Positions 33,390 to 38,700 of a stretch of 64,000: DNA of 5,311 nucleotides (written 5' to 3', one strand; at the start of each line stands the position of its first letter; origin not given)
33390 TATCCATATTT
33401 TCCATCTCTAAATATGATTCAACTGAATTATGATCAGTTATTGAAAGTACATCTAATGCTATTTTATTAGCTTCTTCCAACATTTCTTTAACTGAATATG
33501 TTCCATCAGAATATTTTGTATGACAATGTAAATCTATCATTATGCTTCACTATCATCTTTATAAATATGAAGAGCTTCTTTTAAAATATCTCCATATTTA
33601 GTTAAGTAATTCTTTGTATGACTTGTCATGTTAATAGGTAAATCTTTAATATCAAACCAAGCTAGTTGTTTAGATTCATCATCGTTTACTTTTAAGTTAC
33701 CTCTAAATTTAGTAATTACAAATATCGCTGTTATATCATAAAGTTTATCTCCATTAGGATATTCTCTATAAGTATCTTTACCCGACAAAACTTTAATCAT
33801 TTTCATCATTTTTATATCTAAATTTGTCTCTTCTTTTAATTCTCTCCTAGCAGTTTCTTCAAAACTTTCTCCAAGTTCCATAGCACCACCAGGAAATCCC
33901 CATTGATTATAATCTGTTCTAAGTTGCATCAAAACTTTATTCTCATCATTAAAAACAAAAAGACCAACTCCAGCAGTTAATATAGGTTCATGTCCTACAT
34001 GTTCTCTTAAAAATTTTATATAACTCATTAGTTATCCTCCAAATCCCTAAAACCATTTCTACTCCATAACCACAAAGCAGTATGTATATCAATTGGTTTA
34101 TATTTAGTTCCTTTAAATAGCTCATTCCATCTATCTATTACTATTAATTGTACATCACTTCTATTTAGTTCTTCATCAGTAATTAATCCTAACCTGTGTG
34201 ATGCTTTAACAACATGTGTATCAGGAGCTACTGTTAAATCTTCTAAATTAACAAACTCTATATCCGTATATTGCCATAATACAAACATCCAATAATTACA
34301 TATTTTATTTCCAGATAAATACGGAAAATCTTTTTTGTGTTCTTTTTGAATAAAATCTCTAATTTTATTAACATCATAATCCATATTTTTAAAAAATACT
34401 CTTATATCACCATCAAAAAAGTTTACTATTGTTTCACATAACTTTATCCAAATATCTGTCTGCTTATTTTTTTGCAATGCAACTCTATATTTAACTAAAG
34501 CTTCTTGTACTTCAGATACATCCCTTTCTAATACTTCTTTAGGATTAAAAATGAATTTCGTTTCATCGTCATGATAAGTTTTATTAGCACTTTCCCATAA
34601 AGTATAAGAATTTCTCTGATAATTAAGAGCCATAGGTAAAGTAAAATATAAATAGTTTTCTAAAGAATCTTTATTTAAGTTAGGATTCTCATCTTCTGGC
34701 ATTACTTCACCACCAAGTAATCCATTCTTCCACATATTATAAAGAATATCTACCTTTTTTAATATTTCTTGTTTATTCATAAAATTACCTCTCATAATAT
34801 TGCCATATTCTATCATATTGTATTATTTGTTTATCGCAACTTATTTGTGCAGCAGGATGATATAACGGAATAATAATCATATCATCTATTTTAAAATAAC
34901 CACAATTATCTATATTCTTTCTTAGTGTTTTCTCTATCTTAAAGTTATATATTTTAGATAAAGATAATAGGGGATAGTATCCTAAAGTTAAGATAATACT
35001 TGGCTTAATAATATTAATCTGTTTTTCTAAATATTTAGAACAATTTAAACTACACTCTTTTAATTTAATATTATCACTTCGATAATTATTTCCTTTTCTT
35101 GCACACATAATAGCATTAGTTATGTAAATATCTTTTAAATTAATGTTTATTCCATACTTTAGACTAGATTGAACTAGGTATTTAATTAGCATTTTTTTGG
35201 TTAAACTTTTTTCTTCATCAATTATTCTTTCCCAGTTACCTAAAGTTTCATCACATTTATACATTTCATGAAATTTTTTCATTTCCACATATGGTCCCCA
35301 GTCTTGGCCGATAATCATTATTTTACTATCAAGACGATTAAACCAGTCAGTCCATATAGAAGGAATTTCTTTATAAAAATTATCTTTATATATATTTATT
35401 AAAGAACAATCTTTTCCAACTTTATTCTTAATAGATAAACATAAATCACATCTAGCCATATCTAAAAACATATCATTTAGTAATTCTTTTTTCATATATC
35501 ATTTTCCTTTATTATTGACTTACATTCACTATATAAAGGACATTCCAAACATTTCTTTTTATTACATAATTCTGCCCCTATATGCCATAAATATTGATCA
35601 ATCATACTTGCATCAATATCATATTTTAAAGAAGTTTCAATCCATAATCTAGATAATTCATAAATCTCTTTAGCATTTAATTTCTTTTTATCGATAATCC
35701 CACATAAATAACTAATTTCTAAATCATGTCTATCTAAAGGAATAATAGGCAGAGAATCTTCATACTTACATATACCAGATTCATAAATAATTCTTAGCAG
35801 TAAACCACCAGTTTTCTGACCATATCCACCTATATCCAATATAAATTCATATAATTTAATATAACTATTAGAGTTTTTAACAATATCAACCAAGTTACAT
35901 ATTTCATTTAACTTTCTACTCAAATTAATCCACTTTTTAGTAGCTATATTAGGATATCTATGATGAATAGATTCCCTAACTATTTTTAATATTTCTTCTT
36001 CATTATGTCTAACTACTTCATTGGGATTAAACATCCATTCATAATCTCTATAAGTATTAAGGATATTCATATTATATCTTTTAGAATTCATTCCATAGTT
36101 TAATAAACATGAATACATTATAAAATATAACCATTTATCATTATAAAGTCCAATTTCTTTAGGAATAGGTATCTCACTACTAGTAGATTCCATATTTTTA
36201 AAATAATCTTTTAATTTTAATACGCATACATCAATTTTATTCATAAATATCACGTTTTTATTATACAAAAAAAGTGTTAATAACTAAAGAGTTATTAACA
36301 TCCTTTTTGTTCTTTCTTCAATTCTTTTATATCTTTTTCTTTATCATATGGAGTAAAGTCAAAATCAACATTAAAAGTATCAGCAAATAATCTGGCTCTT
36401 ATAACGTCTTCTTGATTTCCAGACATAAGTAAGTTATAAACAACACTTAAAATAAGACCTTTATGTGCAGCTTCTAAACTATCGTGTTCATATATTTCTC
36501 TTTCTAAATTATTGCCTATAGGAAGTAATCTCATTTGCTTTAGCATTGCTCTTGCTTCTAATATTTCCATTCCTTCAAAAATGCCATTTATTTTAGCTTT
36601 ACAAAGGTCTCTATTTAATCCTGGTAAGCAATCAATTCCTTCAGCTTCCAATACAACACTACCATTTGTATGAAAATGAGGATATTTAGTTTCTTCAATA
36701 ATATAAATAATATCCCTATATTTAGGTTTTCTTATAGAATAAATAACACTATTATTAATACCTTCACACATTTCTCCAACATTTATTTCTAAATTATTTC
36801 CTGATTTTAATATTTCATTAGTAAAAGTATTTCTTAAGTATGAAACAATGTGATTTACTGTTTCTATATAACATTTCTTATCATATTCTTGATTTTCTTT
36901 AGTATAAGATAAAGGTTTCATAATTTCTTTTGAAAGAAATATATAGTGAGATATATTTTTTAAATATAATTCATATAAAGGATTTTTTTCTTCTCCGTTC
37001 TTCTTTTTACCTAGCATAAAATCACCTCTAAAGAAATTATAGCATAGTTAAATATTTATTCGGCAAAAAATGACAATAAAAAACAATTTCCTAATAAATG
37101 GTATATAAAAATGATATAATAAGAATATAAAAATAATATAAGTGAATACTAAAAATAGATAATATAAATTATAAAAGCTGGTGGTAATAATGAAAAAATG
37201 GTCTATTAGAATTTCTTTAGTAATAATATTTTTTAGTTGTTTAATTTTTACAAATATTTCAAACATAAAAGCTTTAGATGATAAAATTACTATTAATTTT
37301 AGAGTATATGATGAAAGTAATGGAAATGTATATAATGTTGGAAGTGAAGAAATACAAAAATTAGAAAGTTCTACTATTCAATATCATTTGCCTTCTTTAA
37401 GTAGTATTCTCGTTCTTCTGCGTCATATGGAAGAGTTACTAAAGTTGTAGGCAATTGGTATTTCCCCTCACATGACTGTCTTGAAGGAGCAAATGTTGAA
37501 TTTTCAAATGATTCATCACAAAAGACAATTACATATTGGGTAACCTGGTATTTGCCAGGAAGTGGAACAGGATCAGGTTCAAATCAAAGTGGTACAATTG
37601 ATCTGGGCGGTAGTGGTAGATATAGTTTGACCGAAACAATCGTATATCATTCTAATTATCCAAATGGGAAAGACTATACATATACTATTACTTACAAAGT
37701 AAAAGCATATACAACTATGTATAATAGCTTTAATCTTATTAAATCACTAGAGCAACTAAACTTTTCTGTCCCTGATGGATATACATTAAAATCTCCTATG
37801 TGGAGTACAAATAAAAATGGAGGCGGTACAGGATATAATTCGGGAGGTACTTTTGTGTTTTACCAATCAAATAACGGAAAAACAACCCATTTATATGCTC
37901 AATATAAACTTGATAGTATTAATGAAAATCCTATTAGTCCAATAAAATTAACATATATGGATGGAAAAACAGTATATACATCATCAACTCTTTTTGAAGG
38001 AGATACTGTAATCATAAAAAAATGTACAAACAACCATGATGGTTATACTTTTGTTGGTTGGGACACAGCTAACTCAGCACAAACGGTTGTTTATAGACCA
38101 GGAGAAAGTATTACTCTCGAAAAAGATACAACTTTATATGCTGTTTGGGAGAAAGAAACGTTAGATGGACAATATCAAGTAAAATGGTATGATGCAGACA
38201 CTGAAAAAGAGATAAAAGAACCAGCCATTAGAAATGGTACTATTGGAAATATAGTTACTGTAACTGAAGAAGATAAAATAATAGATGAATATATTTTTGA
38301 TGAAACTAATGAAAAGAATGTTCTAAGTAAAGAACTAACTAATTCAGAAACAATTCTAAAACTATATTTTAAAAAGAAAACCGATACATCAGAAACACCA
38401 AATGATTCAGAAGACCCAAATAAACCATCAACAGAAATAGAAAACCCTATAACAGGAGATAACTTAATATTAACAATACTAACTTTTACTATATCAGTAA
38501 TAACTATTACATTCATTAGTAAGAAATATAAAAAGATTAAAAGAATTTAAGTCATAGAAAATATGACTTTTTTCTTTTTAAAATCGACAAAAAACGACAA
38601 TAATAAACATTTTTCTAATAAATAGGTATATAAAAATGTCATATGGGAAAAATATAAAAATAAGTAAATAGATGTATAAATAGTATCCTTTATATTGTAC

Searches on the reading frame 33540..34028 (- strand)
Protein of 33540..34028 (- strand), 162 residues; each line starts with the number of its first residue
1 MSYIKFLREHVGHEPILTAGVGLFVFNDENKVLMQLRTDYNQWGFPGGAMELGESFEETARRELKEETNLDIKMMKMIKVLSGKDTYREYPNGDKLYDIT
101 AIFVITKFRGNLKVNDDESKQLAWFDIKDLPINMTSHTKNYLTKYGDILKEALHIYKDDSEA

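Call 59: search_protein_families(library=pfam, proteins=[window:33540-34028:-], max_evalue=0.0001)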
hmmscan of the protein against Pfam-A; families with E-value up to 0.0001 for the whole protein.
window:33540-34028:- (162 aa): 2 families
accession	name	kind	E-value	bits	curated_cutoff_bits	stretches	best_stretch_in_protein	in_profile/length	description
PF00293.34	NUDIX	-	4.1e-23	82.3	21.1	1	18-140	3-129/134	NUDIX domain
PF22327.2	Nudt16-like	-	1.2e-06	28.9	27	1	27-77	20-70/161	U8 snoRNA-decapping enzyme-like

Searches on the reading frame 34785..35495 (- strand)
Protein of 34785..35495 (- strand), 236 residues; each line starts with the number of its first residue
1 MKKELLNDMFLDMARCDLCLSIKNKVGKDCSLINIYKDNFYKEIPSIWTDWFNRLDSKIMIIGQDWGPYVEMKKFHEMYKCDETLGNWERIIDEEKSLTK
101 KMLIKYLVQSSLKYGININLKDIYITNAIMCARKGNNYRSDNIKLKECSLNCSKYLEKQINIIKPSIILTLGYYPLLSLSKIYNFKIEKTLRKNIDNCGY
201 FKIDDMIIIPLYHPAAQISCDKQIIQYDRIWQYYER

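Call 59: search_protein_families(library=pfam, proteins=[window:34785-35495:-], max_evalue=0.0001)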
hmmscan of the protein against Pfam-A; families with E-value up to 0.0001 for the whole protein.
window:34785-35495:- (236 aa): 1 family
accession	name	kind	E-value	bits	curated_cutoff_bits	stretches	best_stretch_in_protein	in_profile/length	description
PF03167.25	UDG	-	6.3e-13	49.5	24.3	1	52-221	4-125/141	Uracil DNA glycosylase superfamily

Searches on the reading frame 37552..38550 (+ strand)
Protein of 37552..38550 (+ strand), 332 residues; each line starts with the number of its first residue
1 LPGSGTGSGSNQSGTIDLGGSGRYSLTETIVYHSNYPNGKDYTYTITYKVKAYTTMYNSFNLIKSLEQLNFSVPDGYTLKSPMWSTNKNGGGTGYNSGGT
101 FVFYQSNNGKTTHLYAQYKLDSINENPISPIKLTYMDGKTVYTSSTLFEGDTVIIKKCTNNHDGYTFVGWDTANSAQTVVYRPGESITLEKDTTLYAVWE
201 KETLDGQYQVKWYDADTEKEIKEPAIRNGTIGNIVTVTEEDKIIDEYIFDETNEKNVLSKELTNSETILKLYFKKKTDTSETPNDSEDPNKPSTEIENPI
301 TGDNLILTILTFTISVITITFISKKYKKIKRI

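Call 6: search_protein_families(library=pfam, proteins=[window:37552-38550:+], max_evalue=0.01)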
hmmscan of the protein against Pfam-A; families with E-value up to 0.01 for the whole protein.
window:37552-38550:+ (332 aa): 1 family
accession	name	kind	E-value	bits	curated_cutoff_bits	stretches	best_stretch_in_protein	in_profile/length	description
PF09479.16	Flg_new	-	7e-08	32.9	27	1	135-198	5-65/65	Listeria-Bacteroides repeat domain (List_Bact_rpt)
